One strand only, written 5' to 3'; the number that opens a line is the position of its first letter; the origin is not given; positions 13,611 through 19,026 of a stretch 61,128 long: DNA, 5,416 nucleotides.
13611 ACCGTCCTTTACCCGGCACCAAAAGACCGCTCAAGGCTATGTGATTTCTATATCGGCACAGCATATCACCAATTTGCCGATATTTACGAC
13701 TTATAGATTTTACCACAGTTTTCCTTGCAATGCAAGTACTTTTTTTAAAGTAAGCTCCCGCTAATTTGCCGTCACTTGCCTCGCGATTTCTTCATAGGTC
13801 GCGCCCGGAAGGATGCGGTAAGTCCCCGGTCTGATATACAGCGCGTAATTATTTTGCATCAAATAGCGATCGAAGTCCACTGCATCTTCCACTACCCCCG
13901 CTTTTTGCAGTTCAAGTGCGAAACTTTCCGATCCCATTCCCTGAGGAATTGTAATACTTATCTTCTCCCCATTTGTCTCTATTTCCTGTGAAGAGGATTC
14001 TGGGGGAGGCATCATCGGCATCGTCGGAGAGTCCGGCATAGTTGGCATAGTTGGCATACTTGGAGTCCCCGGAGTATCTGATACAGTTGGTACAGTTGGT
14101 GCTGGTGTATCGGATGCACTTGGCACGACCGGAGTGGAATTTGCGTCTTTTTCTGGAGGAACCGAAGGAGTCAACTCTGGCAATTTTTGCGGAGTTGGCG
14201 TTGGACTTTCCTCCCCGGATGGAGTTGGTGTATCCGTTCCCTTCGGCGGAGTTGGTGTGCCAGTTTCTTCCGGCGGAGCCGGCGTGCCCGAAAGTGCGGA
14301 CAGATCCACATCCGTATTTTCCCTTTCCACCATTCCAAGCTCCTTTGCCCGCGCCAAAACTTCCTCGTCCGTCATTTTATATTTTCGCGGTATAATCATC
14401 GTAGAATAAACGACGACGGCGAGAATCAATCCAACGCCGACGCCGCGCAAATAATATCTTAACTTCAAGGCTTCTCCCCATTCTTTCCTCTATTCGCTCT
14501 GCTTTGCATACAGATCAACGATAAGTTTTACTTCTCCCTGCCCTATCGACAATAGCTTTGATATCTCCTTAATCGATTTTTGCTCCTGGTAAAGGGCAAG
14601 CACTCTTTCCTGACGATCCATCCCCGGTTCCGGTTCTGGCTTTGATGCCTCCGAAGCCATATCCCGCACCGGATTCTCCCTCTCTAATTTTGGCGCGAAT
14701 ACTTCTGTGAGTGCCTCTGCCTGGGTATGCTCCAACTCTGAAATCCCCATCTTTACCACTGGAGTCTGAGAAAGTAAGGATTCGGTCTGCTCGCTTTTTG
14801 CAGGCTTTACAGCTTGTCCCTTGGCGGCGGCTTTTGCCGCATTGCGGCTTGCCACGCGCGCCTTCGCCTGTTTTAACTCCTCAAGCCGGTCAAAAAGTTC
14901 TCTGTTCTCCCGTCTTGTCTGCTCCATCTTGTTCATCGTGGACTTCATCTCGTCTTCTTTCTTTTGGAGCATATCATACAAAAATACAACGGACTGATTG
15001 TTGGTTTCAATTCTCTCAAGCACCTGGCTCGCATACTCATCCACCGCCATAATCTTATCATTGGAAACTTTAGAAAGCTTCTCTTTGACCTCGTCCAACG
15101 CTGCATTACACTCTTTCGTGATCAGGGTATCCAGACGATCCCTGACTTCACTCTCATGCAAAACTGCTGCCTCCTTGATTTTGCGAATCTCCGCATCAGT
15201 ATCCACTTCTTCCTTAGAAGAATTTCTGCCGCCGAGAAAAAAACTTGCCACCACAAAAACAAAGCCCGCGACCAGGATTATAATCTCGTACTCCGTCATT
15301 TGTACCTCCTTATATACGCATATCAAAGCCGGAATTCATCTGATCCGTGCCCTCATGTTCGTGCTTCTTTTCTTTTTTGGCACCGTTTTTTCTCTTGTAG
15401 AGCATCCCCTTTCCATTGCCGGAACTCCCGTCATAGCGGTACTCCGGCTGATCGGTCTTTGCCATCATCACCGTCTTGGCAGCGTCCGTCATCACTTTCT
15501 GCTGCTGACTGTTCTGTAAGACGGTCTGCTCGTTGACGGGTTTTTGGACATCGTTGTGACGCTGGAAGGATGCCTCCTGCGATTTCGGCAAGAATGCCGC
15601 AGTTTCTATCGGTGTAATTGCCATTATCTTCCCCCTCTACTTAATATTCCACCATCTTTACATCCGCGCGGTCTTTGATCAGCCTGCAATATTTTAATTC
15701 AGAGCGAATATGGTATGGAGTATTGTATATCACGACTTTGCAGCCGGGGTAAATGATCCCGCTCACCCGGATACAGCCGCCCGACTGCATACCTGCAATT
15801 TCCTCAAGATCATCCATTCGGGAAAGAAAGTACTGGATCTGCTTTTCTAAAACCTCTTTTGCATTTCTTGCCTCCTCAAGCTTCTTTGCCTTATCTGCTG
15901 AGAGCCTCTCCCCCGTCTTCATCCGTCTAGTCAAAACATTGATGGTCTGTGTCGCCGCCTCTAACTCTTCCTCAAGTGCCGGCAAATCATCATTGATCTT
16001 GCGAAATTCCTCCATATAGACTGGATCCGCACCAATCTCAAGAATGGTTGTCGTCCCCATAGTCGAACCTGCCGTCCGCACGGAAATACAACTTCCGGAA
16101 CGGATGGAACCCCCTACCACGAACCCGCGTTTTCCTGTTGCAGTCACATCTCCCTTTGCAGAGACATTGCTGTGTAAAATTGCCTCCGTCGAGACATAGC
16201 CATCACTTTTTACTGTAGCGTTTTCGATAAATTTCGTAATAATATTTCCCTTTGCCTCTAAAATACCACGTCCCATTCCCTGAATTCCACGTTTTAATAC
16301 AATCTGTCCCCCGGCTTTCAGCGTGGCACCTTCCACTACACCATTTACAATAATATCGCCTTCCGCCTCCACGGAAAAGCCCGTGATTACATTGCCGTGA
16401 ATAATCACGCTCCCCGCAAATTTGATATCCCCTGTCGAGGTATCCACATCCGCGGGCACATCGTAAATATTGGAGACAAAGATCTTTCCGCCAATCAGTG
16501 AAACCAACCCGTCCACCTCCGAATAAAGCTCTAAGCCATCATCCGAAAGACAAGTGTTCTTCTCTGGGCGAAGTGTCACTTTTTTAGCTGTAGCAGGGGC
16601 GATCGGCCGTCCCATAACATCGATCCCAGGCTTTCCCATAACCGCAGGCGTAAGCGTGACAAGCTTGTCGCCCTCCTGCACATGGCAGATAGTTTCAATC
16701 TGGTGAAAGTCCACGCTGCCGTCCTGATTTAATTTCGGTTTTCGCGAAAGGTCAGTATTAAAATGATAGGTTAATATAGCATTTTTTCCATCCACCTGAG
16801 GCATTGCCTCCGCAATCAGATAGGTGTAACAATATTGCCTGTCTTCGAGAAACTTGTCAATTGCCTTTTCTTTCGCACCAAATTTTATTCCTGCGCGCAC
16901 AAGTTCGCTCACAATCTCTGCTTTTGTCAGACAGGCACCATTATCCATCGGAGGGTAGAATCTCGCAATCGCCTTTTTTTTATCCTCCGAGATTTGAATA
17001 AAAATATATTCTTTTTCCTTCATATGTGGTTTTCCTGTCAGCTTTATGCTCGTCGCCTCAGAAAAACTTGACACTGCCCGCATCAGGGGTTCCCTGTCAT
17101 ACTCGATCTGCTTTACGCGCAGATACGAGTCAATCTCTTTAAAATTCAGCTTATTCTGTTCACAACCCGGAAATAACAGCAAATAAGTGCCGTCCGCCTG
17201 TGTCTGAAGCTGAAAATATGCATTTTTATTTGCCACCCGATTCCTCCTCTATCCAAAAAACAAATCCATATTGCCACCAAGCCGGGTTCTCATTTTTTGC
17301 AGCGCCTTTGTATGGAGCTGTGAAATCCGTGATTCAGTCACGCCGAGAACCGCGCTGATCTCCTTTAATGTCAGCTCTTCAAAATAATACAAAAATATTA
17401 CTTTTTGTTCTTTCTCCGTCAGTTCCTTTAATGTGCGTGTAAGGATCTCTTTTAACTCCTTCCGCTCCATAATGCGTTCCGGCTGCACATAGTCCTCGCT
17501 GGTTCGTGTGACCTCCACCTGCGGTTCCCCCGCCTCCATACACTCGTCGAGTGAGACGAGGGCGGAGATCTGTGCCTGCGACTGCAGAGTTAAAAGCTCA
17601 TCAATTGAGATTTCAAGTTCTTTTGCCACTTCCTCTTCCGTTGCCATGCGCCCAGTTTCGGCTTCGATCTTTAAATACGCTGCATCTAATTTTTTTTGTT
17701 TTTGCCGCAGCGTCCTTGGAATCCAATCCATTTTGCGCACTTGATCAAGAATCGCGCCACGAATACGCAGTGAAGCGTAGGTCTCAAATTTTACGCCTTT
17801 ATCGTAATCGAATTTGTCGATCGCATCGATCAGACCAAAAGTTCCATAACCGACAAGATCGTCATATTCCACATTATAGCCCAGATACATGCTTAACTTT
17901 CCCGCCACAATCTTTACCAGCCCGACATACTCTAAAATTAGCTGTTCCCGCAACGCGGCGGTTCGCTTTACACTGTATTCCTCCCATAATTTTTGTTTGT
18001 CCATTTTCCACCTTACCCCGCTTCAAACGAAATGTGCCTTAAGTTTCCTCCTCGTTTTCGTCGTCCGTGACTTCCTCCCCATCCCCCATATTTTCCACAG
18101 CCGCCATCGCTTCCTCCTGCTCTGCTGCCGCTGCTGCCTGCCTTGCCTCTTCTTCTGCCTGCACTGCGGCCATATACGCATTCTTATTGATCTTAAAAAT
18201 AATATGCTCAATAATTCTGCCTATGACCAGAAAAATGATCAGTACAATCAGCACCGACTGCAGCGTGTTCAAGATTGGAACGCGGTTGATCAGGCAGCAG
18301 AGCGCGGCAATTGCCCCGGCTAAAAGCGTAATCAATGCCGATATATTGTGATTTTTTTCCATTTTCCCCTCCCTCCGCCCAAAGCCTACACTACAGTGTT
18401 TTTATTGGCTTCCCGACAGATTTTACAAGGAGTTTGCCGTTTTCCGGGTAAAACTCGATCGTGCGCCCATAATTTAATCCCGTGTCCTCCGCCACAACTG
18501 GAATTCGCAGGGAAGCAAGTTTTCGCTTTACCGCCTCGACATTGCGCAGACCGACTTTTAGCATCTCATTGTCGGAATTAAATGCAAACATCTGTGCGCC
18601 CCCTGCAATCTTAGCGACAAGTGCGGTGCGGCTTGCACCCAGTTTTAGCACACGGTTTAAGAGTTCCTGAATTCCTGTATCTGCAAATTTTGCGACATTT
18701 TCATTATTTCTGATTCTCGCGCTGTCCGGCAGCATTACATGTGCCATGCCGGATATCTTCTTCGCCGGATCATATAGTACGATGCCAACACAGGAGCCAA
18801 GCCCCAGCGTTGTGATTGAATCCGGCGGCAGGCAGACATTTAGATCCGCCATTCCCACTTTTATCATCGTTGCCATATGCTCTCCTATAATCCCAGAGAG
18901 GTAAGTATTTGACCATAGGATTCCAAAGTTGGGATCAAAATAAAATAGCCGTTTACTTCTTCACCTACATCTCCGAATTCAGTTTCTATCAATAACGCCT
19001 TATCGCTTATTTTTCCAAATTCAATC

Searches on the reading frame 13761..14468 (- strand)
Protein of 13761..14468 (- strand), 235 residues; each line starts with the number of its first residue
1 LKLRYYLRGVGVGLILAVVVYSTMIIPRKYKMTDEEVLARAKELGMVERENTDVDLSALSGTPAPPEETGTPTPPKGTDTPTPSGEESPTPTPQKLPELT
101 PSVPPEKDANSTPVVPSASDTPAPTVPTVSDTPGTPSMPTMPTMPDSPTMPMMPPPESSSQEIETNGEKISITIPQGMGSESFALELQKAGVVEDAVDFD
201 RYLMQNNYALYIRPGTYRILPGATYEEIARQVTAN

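Call 8: search_protein_families(library=pfam, proteins=[window:13761-14468:-])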
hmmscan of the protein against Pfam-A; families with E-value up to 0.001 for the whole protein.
window:13761-14468:- (235 aa): 1 family
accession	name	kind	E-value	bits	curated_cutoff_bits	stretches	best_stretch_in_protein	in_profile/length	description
PF02618.21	YceG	-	1.9e-05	24.7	32.4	1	172-233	1-62/275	YceG-like family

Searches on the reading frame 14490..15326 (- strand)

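Call 8: search_protein_families(library=pfam, proteins=[window:14490-15326:-])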
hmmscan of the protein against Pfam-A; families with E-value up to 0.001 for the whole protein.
window:14490-15326:- (278 aa): 1 family
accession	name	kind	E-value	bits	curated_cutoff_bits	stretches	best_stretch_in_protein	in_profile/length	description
PF19610.4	DUF6115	-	1.2e-29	103.9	27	2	89-182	1-95/134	Family of unknown function (DUF6115)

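Call 60: search_protein_families(library=ncbifam, proteins=[window:14490-15326:-], max_evalue=0.01)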
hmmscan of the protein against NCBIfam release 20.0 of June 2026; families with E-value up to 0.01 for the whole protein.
window:14490-15326:- (278 aa): 2 families
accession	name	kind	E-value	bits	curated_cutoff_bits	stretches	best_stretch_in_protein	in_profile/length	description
NF047515.1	SpiroCoCo_C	equivalog_domain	8.9e-07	28.4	125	1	220-269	268-312/313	SpiroCoCo family coiled-coil protein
TIGR03299.1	LGT_TIGR03299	subfamily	0.0075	15.5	110.7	1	71-154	181-263/312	phage/plasmid-like protein TIGR03299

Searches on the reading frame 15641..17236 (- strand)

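Call 6: search_protein_families(library=pfam, proteins=[window:15641-17236:-])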
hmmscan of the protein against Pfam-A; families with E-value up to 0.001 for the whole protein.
window:15641-17236:- (531 aa): 2 families
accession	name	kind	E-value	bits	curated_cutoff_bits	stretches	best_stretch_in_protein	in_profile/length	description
PF03961.19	FapA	-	1.3e-64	218.9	31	1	256-522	1-268/272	Flagellar Assembly Protein A beta solenoid domain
PF20250.3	FapA_N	-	7.8e-41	139.8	27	1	80-248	3-176/178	Flagellar Assembly Protein A N-terminal region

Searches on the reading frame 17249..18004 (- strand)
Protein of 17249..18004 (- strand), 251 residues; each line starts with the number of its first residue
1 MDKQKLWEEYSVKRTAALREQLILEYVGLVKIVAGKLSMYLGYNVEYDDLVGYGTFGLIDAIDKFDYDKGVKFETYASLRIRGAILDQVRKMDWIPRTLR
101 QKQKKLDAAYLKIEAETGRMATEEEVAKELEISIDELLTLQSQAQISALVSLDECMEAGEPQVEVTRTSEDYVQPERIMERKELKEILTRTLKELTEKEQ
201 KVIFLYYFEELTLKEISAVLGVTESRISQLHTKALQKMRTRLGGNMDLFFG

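Call 6: search_protein_families(library=pfam, proteins=[window:17249-18004:-])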
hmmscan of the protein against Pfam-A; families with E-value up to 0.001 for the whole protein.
window:17249-18004:- (251 aa): 4 families
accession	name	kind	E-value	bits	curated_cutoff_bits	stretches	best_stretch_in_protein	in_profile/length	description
PF04545.22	Sigma70_r4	-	7.6e-19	67.4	24.1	1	192-239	2-49/50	Sigma-70, region 4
PF04542.20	Sigma70_r2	-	1.4e-14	54.1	24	1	23-94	2-70/71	Sigma-70 region 2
PF08281.18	Sigma70_r4_2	-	3.7e-11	42.9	25.7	1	186-238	2-54/54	Sigma-70, region 4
PF04539.22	Sigma70_r3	-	1.2e-06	29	25.3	1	105-157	5-57/78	Sigma-70 region 3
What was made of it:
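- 17249..18004 (-): Gene for the cognate sigma factor (FliA/SigD/WhiG family), last part of the flagellar-chemotaxis operon. Sigma-70 regions 2, 3 and 4 found (call 6).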

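Call 60: search_protein_families(library=ncbifam, proteins=[window:17249-18004:-], max_evalue=0.01)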
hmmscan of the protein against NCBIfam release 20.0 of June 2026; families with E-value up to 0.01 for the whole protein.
window:17249-18004:- (251 aa): 104 families (the best 25 are shown)
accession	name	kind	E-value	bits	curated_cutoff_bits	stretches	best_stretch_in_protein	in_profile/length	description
NF004935.0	PRK06288.1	equivalog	7.6e-88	294.6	343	1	2-243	18-263/270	RNA polymerase sigma factor WhiG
TIGR02479.1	FliA_WhiG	subfamily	5.3e-79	265.1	189.6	1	22-242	1-223/224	FliA/WhiG family RNA polymerase sigma factor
NF005413.0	PRK06986.1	subfamily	6.3e-69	232.5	201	1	16-243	12-237/241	RNA polymerase sigma factor FliA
NF005809.0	PRK07670.1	equivalog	2.1e-68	230.6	326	1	2-243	8-251/255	FliA/WhiG family RNA polymerase sigma factor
NF004572.0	PRK05911.1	equivalog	5.8e-49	166.8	378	1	4-242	10-253/257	RNA polymerase sigma factor sigma-28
NF009091.0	PRK12427.1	equivalog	2.7e-38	131.9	339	1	15-240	13-229/233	FliA/WhiG family RNA polymerase sigma factor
TIGR02937.1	sigma70-ECF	superfamily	1.5e-36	125.5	42.9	1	18-242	2-165/165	sigma-70 family RNA polymerase sigma factor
TIGR02980.1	SigBFG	subfamily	3.5e-35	121.7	234.35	1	17-241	3-225/227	SigB/SigF/SigG family RNA polymerase sigma factor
NF005644.0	PRK07408.1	subfamily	1.1e-32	113.7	261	1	4-242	14-253/258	RNA polymerase sigma factor SigF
NF041931.2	MzaA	equivalog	6.1e-31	108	800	1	11-240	469-703/726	MZA anti-phage system associated sigma-70 family RNA polymerase sigma factor MzaA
TIGR02997.1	Sig70-cyanoRpoD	subfamily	4e-30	105.1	384.5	1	12-239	69-298/298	RNA polymerase sigma factor, RpoD/SigA family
TIGR02393.1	RpoD_Cterm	equivalog_domain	1.1e-29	103.7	354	1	30-240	13-226/238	RNA polymerase sigma factor RpoD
NF004052.0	PRK05572.1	subfamily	8.9e-28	97.5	311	1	18-242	33-250/252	SigF/SigG family RNA polymerase sporulation sigma factor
TIGR02885.1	spore_sigF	equivalog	9e-28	97.7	321.45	1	17-242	11-231/231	RNA polymerase sporulation sigma factor SigF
TIGR02394.1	rpoS_proteo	equivalog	1e-26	94.1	378.7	1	19-242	48-274/285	RNA polymerase sigma factor RpoS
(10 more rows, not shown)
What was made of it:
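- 17249..18004 (-): TIGR02479 FliA_WhiG, 265 bits against a cut-off of 189.6 (call 60).
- Checked: a FliA/WhiG sigma gene at 17249..18004, TIGR02479 265 bits against a cut-off of 189.6 (call 60).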

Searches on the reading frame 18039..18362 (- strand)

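Call 8: search_protein_families(library=pfam, proteins=[window:18039-18362:-])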
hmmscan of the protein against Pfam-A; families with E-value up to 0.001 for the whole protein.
window:18039-18362:- (107 aa): 2 families
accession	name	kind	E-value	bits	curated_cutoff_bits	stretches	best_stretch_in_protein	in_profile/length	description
PF14329.11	DUF4386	-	0.00035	21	27.6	1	7-88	42-124/210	Domain of unknown function (DUF4386)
PF04277.18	OAD_gamma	-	0.00059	20.9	27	1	37-88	14-67/76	Oxaloacetate decarboxylase, gamma chain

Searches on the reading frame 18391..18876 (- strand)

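Call 8: search_protein_families(library=pfam, proteins=[window:18391-18876:-])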
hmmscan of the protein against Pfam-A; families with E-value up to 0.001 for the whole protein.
window:18391-18876:- (161 aa): 1 family
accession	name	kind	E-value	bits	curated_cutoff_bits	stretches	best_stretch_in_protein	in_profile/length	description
PF03975.18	CheD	-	3.9e-38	130.4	25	1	48-153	1-108/108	CheD chemotactic sensory transduction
